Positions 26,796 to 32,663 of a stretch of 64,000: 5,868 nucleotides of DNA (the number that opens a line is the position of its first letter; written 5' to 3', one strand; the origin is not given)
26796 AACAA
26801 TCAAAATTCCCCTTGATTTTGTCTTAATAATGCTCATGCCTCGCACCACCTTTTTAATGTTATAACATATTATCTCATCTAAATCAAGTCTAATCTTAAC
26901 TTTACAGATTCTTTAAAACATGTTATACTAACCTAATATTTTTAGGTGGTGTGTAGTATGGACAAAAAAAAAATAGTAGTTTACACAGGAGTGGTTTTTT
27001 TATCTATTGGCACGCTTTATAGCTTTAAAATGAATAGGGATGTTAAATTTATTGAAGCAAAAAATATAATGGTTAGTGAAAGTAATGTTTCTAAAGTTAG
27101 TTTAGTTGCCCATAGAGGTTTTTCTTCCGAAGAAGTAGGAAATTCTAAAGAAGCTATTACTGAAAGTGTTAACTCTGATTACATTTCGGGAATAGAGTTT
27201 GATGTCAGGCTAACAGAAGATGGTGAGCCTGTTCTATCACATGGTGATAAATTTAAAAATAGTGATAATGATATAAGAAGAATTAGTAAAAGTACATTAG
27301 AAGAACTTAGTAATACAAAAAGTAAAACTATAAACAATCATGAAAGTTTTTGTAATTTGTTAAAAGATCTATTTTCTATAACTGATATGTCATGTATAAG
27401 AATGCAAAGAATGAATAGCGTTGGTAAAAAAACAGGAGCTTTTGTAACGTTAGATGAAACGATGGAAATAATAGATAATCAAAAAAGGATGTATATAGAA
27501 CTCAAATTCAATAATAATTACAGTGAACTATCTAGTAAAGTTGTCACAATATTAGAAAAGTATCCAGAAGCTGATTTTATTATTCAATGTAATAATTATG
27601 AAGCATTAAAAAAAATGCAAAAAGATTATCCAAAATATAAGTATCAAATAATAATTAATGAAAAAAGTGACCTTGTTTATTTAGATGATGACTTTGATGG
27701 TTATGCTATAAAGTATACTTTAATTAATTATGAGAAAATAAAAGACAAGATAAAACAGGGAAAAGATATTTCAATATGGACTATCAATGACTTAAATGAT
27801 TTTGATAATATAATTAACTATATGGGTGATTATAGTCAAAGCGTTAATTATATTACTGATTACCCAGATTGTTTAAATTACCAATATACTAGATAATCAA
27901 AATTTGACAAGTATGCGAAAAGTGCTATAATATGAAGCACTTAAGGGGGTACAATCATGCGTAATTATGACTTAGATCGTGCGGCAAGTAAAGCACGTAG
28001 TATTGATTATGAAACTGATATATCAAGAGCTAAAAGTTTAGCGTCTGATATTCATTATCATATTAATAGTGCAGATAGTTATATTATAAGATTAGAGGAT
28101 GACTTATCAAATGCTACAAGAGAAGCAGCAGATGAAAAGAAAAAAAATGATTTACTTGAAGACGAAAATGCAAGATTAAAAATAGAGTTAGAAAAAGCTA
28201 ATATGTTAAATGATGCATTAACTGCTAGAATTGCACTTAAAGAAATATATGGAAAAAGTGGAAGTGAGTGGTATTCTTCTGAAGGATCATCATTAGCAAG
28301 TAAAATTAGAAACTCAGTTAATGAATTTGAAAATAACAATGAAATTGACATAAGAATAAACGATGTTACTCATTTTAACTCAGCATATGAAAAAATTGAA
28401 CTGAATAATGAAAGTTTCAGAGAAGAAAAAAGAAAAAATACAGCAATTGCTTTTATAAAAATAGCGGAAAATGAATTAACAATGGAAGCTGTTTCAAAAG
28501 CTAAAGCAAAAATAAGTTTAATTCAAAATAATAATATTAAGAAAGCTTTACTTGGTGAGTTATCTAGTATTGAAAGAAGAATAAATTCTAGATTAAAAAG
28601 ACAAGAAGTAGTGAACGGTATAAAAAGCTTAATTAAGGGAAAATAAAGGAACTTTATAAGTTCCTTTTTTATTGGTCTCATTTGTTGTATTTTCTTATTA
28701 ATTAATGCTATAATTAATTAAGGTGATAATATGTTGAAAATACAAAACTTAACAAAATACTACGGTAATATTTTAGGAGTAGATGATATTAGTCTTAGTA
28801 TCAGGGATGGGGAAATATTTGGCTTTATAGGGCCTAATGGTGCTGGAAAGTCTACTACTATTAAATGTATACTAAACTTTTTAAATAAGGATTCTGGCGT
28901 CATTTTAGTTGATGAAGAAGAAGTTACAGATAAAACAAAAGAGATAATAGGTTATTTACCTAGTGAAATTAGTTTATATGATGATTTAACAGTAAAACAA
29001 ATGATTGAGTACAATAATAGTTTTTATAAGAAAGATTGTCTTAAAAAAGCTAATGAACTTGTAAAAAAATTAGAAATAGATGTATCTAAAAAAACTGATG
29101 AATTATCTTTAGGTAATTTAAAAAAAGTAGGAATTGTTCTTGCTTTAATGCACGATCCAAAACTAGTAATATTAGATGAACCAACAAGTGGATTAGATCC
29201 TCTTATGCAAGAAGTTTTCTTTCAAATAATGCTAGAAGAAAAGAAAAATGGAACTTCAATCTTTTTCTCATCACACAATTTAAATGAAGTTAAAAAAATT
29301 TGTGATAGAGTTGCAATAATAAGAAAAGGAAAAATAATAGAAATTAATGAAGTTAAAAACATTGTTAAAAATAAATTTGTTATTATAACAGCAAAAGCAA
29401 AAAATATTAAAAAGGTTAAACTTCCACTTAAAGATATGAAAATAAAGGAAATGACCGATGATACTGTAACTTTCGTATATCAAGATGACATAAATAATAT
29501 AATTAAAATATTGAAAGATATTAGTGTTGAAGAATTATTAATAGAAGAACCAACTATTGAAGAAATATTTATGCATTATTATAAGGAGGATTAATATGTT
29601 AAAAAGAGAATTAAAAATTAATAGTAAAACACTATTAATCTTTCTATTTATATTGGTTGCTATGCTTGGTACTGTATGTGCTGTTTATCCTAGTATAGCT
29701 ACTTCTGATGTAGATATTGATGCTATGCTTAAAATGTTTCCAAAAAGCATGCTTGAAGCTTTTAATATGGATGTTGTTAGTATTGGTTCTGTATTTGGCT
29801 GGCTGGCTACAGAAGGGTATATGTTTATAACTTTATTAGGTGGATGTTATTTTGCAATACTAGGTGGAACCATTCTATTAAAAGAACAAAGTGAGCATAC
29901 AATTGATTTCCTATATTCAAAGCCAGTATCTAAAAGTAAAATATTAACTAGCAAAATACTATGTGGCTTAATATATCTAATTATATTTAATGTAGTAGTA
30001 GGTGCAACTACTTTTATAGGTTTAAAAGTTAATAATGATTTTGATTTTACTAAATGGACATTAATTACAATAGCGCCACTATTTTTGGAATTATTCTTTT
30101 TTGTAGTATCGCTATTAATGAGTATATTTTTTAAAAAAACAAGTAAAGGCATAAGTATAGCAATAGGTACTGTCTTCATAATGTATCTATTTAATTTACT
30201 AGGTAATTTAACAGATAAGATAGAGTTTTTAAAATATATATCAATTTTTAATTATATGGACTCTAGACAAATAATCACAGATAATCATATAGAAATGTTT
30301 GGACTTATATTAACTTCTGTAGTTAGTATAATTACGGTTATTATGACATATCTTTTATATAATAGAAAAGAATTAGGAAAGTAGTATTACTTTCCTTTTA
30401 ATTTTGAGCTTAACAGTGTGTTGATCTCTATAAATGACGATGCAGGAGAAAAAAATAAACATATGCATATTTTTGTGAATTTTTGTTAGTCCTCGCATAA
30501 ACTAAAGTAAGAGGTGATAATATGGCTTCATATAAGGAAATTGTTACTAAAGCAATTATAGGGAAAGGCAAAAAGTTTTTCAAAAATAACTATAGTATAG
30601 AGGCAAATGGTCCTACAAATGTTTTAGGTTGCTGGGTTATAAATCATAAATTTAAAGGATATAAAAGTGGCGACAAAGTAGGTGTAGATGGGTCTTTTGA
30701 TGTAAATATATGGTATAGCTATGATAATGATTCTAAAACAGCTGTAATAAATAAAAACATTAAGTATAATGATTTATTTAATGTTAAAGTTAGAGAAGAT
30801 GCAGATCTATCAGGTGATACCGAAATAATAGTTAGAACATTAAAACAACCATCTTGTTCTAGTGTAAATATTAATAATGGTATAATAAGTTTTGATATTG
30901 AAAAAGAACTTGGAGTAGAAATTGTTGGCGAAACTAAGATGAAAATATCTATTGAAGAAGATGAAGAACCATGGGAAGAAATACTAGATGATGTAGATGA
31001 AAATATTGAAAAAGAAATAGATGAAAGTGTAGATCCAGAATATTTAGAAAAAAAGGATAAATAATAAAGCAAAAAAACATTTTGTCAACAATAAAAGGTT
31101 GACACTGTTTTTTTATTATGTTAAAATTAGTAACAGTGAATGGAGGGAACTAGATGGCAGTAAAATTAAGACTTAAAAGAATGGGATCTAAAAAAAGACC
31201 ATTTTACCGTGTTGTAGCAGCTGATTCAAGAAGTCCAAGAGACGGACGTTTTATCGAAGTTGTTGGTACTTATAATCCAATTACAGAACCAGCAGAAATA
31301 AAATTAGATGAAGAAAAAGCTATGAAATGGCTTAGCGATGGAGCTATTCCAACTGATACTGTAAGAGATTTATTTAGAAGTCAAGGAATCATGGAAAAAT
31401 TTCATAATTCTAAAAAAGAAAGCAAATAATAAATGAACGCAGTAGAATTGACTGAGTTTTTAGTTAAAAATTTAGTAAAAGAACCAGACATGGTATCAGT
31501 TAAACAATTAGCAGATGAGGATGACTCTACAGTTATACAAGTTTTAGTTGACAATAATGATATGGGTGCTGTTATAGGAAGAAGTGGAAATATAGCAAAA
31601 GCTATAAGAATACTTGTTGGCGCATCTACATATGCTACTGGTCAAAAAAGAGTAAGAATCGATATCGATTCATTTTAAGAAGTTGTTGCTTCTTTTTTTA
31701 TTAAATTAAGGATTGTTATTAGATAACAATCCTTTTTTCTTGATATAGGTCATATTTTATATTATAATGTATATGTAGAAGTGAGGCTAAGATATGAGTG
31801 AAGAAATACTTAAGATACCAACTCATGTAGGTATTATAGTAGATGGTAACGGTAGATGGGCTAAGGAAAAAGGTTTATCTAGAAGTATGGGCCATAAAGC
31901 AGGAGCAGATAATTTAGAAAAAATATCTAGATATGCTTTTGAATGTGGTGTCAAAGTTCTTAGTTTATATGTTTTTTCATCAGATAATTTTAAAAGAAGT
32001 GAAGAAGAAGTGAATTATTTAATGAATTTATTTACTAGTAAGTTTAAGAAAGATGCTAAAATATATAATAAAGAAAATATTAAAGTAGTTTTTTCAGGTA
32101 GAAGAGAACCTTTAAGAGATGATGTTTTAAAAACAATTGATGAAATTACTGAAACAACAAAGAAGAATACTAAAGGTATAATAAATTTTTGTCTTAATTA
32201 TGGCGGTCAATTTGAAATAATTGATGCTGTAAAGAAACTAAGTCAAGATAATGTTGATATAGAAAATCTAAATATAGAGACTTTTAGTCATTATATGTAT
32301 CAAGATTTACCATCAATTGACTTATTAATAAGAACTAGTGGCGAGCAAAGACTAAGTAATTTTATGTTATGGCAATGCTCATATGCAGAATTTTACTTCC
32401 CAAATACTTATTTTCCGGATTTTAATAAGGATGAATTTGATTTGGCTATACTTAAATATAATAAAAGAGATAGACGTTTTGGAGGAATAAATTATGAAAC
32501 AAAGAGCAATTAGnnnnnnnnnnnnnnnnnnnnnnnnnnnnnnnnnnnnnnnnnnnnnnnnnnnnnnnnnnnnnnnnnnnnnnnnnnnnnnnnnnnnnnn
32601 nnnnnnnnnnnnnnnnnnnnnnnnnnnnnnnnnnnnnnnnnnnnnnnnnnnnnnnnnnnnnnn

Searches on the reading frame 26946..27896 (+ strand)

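Call 47: search_protein_families(library=pfam, proteins=[window:26946-27896:+], max_evalue=0.001)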
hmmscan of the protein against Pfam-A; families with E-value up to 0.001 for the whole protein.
window:26946-27896:+ (316 aa): 1 family
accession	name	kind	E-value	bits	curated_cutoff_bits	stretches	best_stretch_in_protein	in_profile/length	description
PF03009.23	GDPD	-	6.2e-16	59.7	23.6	1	56-242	1-172/244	Glycerophosphoryl diester phosphodiesterase family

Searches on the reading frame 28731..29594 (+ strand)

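Call 47: search_protein_families(library=pfam, proteins=[window:28731-29594:+], max_evalue=0.001)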
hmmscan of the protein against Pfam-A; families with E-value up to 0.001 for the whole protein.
window:28731-29594:+ (287 aa): 4 families
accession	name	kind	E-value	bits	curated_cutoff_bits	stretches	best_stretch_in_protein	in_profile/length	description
PF00005.33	ABC_tran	-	1e-26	94.6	25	1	18-153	2-137/137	ABC transporter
PF13304.12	AAA_21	-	4.3e-18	66.9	27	2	124-187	237-303/304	AAA domain, putative AbiEii toxin, Type IV TA system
PF13732.12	DrrA1-3_C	-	9.8e-05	23.4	27.4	1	205-283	3-80/81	ATP-binding protein DrrA1-3-like, C-terminal domain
PF13401.12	AAA_22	-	0.00018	22.2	27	0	32-81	10-59/130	AAA domain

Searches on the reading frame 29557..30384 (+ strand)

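Call 47: search_protein_families(library=pfam, proteins=[window:29557-30384:+], max_evalue=0.001)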
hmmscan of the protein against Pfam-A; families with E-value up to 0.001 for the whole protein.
window:29557-30384:+ (275 aa): 3 families
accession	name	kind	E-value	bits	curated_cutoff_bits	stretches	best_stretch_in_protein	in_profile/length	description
PF12679.13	ABC2_membrane_2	-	8.1e-24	84.8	27.2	1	13-273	2-283/283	ABC-2 family transporter protein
PF12730.13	ABC2_membrane_4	-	8.7e-08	32.8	27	1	87-209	53-177/179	ABC-2 family transporter protein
PF13346.12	ABC2_membrane_5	-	0.0002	21.4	25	1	77-259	24-190/205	ABC-2 family transporter protein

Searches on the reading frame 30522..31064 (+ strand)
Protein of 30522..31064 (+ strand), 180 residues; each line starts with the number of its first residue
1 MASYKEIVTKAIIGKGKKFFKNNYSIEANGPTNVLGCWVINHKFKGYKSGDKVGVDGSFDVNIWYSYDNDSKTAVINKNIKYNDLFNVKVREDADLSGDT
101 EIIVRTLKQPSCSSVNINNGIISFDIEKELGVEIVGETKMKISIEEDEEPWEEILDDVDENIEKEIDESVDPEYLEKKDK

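Call 47: search_protein_families(library=pfam, proteins=[window:30522-31064:+], max_evalue=0.001)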
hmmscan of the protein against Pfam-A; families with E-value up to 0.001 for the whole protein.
window:30522-31064:+ (180 aa): 1 family
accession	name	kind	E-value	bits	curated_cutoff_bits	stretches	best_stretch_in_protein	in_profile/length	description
PF10628.14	CotE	-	3.8e-48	163.8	25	1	4-176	2-176/177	Outer spore coat protein E (CotE)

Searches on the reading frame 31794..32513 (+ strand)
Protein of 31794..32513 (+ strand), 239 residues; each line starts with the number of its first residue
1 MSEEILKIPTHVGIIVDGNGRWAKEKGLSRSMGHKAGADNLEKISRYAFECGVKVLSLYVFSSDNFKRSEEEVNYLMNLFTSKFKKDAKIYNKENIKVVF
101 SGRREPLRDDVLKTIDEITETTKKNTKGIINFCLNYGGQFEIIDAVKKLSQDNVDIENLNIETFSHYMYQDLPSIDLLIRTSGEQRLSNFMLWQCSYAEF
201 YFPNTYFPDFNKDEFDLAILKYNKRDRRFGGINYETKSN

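Call 47: search_protein_families(library=pfam, proteins=[window:31794-32513:+], max_evalue=0.001)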
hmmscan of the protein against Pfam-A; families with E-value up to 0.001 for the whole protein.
window:31794-32513:+ (239 aa): 1 family
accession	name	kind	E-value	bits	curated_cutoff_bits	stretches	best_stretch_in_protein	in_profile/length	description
PF01255.24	Prenyltransf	-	1.1e-78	264.2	27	1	15-230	1-219/219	Putative undecaprenyl diphosphate synthase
